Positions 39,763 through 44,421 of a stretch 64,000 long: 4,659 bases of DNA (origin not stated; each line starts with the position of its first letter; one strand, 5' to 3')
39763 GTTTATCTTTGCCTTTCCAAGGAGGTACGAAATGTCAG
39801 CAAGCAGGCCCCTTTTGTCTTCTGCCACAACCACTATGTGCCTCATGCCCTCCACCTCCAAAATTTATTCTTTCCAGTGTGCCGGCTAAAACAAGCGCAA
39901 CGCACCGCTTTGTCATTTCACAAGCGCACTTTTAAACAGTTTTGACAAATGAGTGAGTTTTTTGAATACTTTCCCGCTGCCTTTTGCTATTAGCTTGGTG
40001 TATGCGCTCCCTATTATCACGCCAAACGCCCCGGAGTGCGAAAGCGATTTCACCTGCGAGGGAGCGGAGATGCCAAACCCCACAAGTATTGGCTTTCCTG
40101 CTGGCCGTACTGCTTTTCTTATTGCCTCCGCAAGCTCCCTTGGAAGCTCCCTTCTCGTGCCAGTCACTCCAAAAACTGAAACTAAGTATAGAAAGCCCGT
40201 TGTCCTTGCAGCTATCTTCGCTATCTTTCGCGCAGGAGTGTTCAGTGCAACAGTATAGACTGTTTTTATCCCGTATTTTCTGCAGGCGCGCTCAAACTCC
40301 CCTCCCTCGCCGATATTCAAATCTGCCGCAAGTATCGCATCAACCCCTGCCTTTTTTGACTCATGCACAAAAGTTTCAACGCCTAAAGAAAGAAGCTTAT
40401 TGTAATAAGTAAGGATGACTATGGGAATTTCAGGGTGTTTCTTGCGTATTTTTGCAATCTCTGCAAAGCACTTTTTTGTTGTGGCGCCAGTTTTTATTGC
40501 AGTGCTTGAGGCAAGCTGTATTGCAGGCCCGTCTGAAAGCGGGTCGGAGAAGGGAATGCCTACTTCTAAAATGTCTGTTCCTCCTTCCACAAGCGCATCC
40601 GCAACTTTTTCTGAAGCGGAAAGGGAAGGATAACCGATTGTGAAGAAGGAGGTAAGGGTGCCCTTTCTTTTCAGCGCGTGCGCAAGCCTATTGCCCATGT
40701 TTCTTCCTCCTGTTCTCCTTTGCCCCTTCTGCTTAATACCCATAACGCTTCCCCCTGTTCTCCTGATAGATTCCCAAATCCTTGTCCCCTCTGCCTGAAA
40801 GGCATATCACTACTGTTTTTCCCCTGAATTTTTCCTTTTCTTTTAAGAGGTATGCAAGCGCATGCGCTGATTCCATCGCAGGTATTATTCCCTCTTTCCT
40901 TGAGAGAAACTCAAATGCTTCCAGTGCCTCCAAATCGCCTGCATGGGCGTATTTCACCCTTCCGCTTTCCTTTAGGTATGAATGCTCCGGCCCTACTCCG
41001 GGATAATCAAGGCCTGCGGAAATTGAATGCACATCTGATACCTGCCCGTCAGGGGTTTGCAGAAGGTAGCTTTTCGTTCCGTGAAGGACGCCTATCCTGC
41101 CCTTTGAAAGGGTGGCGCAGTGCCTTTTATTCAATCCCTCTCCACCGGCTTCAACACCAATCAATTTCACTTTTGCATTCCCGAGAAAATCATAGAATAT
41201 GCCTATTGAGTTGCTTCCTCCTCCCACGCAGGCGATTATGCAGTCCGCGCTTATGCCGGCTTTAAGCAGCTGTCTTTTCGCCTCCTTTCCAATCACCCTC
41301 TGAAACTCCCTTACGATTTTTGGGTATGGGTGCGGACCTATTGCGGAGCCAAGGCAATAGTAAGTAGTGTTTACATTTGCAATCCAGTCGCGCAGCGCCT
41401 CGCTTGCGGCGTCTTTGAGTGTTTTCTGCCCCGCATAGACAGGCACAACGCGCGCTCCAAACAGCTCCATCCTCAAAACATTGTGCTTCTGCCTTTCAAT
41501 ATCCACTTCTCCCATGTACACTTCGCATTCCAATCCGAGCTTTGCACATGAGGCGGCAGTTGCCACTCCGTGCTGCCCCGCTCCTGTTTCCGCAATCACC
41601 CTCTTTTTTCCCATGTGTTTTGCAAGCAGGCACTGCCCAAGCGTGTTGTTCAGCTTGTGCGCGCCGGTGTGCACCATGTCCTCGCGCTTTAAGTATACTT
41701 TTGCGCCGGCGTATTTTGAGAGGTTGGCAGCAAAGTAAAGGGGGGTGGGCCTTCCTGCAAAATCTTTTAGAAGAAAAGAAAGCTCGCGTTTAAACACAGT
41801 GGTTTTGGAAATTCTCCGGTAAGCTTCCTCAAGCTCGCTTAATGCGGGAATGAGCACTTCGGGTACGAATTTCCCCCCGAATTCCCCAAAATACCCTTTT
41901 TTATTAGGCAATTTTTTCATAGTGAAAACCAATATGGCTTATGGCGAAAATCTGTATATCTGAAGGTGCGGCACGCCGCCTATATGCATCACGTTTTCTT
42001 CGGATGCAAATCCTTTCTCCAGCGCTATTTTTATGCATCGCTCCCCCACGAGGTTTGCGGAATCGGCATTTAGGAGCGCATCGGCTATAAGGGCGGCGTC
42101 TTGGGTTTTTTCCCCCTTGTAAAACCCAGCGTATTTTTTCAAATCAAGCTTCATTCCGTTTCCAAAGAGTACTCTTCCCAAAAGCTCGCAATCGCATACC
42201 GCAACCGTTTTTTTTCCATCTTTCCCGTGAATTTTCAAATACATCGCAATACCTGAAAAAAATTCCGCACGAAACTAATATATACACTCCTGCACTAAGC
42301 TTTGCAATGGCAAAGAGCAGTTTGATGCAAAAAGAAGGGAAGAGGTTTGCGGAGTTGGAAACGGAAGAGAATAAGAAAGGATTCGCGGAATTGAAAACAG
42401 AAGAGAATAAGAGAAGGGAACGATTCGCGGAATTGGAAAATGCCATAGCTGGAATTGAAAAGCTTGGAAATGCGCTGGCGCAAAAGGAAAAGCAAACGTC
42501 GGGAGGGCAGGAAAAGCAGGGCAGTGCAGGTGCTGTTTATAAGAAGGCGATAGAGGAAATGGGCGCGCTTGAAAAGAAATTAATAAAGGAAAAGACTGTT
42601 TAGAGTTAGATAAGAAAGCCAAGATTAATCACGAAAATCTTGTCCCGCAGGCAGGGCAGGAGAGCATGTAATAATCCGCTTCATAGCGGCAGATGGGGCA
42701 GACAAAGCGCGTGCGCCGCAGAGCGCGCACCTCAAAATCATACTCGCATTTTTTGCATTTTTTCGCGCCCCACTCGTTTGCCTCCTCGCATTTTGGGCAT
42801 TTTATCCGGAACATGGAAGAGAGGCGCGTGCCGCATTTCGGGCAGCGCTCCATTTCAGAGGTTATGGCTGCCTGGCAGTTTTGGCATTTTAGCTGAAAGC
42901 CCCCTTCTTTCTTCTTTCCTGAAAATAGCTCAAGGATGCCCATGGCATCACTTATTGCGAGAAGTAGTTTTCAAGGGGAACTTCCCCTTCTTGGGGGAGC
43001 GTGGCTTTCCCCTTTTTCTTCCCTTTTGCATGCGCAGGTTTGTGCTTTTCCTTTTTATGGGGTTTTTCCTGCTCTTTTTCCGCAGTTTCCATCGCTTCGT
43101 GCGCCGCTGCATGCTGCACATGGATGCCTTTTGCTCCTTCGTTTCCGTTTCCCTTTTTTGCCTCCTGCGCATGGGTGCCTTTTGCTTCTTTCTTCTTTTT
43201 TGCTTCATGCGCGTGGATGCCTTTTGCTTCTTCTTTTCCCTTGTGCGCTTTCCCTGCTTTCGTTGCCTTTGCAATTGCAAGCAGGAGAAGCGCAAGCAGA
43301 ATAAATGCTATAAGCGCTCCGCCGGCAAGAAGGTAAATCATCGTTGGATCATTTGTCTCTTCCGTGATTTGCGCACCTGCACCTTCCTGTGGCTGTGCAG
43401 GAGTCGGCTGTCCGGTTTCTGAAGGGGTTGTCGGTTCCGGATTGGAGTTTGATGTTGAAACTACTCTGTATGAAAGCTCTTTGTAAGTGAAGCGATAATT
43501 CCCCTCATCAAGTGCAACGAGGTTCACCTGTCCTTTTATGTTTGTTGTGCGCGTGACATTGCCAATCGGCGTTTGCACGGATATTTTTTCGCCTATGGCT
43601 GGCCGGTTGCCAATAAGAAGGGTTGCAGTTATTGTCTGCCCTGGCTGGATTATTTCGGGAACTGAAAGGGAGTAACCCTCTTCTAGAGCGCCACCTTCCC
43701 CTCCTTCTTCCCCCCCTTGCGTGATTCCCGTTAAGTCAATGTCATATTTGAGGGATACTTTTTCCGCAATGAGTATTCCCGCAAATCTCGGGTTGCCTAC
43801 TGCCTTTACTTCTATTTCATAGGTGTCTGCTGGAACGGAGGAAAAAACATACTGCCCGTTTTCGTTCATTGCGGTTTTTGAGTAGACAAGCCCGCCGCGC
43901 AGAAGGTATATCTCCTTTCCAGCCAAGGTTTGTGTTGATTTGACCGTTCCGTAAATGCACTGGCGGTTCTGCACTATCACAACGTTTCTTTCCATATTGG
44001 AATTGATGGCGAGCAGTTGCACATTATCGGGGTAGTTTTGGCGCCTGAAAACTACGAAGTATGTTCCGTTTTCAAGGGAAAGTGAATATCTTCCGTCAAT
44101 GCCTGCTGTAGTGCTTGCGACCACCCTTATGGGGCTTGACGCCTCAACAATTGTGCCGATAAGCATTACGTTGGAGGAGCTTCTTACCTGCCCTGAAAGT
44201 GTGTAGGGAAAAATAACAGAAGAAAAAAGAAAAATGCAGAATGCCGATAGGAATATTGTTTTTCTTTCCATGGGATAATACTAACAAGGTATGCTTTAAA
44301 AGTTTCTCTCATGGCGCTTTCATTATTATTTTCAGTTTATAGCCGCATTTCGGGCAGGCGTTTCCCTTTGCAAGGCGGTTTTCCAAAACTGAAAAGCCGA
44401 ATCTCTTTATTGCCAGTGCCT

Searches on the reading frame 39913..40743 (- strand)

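Call 51: search_protein_families(library=pfam, proteins=[window:39913-40743:-])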
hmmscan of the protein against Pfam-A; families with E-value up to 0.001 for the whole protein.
window:39913-40743:- (276 aa): 2 families
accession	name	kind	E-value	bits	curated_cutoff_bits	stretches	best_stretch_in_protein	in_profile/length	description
PF00290.26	Trp_syntA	-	1.7e-69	234.1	27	1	25-259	7-240/259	Tryptophan synthase alpha chain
PF00977.27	His_biosynth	-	0.00015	21.7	23.6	1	158-250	19-107/228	Histidine biosynthesis protein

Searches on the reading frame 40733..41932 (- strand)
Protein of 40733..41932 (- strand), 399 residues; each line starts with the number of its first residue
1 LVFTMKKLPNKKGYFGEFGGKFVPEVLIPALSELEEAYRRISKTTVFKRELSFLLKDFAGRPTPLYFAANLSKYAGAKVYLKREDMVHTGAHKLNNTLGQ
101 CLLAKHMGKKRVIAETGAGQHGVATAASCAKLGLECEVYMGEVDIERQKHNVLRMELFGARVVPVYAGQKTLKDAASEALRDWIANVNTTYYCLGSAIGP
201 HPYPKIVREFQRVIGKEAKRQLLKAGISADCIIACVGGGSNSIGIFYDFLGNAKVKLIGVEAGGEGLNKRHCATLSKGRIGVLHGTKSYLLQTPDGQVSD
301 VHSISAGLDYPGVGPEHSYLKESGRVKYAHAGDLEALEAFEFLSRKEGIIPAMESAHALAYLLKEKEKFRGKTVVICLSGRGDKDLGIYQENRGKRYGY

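Call 51: search_protein_families(library=pfam, proteins=[window:40733-41932:-])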
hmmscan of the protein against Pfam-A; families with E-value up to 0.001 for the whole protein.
window:40733-41932:- (399 aa): 1 family
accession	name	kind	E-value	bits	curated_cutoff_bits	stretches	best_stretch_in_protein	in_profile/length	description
PF00291.31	PALP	-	2.1e-42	145.9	35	1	59-380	4-295/295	Pyridoxal-phosphate dependent enzyme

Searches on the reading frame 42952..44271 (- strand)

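Call 51: search_protein_families(library=pfam, proteins=[window:42952-44271:-])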
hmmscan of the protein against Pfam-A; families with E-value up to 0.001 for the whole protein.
window:42952-44271:- (439 aa): 3 families
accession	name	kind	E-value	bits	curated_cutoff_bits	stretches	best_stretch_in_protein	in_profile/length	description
PF13620.12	CarboxypepD_reg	-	4.8e-15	56.1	32.3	2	24-91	1-71/82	Carboxypeptidase regulatory-like domain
PF13715.12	CarbopepD_reg_2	-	3.7e-08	33.7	32.2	0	108-159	3-54/88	CarboxypepD_reg-like domain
PF17210.9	SdrD_B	-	4e-06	27.4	29.7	0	126-158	35-67/112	SdrD B-like domain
